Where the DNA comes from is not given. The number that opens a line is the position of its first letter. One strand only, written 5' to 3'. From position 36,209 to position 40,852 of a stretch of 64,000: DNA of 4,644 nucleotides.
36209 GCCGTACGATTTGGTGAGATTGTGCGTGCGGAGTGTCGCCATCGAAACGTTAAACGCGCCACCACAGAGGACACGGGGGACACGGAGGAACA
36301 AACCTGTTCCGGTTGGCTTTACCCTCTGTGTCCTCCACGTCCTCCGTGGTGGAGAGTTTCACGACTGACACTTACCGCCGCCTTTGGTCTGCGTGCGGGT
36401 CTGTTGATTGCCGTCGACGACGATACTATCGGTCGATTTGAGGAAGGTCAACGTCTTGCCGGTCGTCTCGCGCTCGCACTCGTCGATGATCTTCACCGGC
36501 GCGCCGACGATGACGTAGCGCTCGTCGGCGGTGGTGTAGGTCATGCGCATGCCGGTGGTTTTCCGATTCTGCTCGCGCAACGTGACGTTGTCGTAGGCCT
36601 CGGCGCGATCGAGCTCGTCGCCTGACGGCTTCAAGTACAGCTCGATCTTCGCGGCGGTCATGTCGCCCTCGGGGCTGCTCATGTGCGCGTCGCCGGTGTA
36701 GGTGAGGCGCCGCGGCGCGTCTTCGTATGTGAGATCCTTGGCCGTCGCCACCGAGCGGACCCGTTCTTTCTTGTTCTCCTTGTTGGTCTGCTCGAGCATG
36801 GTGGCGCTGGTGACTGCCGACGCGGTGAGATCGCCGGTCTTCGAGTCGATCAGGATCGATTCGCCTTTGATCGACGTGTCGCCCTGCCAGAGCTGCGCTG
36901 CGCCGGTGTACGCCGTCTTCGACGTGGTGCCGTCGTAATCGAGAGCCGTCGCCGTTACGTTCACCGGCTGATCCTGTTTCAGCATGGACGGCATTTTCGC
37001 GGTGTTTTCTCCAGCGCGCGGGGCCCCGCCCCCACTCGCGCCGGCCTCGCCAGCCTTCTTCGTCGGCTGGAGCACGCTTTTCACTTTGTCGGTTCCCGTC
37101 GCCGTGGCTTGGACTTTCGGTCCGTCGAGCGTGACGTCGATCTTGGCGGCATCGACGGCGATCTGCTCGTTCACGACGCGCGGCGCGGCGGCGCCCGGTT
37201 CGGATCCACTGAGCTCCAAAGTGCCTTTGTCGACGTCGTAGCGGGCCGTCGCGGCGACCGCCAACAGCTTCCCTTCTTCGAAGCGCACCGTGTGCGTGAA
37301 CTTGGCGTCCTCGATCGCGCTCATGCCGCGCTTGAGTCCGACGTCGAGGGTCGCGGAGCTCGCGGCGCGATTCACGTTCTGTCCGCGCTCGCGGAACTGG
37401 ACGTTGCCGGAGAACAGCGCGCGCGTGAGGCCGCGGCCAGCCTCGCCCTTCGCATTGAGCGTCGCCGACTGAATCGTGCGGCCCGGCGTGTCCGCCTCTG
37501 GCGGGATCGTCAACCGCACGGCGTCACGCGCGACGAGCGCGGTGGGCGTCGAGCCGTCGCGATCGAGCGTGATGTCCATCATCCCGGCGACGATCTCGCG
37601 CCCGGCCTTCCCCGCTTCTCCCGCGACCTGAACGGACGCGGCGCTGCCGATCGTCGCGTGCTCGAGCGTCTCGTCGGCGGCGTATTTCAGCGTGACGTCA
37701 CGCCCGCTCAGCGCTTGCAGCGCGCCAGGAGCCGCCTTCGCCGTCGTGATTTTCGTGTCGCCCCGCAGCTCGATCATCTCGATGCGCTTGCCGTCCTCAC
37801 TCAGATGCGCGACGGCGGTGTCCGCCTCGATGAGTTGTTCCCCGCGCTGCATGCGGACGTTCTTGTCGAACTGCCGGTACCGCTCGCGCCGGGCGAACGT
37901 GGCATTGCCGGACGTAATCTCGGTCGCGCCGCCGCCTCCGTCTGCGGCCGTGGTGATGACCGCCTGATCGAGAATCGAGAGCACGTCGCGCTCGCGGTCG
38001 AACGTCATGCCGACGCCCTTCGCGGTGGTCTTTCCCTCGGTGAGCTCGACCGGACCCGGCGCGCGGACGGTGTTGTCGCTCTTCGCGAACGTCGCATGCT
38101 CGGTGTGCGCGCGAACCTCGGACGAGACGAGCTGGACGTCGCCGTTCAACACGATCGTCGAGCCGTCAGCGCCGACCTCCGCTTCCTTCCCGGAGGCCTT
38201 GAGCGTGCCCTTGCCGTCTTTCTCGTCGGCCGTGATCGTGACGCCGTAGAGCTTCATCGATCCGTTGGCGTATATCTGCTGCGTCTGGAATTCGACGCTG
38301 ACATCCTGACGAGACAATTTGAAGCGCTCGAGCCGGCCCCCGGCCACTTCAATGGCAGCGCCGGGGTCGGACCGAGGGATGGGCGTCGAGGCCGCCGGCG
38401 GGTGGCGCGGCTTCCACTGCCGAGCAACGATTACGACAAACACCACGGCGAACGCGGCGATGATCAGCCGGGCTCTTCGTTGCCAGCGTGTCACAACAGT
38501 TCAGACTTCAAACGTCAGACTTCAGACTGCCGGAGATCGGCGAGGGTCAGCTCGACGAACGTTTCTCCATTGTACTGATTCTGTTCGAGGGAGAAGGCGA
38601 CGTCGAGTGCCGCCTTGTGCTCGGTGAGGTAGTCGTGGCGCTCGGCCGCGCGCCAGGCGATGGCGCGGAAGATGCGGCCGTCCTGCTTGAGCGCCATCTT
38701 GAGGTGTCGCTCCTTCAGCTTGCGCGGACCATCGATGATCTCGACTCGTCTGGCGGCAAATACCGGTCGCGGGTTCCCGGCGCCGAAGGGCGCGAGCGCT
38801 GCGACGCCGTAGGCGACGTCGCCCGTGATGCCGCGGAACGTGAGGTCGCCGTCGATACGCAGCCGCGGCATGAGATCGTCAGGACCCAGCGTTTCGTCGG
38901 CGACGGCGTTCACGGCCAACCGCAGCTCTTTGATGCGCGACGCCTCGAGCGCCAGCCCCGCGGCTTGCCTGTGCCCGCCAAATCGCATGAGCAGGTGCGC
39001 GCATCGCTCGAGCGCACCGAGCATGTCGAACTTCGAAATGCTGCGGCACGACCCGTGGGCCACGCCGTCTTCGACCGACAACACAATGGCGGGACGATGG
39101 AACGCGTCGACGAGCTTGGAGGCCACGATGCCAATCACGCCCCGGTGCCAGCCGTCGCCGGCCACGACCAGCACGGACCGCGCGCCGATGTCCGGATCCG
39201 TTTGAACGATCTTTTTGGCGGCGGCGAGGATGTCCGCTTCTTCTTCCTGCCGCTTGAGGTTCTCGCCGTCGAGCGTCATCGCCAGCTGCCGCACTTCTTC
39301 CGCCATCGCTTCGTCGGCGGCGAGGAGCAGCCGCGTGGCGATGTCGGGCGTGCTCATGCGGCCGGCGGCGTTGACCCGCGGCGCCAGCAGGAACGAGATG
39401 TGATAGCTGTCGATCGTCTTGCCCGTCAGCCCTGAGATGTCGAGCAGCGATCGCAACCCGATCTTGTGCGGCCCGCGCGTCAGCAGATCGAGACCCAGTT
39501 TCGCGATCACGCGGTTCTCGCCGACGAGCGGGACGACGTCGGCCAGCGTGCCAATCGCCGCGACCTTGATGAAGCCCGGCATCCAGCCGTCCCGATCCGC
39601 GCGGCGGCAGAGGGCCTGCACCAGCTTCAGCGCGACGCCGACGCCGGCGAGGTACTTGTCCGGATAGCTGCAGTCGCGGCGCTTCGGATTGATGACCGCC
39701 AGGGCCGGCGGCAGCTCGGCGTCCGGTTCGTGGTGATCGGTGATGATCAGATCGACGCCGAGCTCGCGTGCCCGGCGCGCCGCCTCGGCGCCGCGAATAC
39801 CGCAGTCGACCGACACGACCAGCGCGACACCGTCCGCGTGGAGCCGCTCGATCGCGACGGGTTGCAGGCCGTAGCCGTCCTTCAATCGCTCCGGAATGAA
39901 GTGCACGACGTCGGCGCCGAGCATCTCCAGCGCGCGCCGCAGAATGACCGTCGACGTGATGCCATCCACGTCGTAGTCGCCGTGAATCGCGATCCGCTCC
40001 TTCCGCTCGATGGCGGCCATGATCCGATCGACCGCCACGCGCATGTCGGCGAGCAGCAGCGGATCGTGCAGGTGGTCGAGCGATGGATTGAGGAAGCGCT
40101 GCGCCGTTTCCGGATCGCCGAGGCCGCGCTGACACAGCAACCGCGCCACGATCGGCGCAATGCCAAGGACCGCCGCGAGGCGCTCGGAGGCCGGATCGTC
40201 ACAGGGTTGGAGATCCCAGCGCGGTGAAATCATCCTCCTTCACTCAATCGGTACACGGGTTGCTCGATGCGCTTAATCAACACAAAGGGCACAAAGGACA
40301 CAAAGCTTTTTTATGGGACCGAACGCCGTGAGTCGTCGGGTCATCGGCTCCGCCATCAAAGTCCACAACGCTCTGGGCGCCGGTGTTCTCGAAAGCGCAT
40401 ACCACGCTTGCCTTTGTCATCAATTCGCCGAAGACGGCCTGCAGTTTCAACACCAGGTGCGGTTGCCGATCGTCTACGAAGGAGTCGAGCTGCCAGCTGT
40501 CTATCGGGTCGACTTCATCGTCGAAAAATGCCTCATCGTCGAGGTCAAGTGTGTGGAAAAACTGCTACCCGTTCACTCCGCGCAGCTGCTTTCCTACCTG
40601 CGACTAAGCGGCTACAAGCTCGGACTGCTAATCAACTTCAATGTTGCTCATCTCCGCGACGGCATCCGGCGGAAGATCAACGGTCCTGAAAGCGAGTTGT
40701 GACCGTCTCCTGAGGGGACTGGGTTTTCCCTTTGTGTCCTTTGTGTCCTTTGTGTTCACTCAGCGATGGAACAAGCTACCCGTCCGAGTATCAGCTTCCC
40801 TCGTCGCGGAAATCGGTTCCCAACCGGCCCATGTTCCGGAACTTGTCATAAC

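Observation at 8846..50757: Dispersed 80-110 nt element always placed in sense orientation just 5' of a start codon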

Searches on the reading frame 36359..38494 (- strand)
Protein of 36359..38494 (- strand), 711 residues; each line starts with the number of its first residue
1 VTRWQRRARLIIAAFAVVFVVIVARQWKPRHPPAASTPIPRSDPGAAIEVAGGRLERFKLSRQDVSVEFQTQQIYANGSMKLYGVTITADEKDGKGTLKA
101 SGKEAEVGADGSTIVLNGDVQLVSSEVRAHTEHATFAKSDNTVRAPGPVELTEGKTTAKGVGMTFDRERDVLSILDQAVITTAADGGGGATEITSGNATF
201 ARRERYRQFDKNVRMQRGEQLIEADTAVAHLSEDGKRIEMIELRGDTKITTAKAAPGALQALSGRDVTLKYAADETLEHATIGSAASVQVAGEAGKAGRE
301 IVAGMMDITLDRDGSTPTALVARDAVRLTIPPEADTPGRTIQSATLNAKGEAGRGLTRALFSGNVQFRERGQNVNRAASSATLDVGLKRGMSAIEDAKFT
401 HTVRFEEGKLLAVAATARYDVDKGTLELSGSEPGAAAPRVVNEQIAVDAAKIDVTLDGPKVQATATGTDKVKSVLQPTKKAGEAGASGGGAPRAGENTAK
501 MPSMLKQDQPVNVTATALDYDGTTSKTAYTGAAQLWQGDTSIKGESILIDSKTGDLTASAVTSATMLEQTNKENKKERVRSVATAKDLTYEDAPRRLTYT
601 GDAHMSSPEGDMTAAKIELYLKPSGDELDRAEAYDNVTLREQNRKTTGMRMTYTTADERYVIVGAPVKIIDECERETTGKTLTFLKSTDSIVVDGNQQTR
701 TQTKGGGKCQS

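Call 12: search_protein_families(library=pfam, proteins=[window:36359-38494:-])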
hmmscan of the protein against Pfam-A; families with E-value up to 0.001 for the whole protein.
window:36359-38494:- (711 aa): 2 families
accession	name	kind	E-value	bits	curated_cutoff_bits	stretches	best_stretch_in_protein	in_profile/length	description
PF03968.19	LptD_N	-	3.9e-20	72.6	20.4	2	512-622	1-110/113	LptA/(LptD N-terminal domain) LPS transport protein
PF06835.18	LptC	-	5.5e-12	46.1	21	1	92-177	79-169/175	Lipopolysaccharide-assembly, LptC-related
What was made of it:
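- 37002..37087 (-): Copy 4, degenerate. The 5' block is lost and the core reads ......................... It lies in frame inside a continuous 711-aa LptC/LptA-like ORF and encodes the linker .......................... Pfam finds LptC at residues 92-177 and LptA at 512-622 (call 12).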

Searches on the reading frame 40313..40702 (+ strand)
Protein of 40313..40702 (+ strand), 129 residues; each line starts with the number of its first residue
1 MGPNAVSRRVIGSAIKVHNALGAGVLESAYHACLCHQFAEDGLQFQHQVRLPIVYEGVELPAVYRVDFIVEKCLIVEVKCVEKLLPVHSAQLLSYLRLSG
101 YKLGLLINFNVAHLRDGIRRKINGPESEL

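Call 64: search_protein_families(library=pfam, proteins=[window:40313-40702:+])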
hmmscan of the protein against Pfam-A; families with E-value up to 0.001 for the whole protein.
window:40313-40702:+ (129 aa): 1 family
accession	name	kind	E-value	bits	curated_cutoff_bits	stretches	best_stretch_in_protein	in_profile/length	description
PF13366.12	PDDEXK_3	-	5e-41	140.2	22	1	6-120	3-116/117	PD-(D/E)XK nuclease superfamily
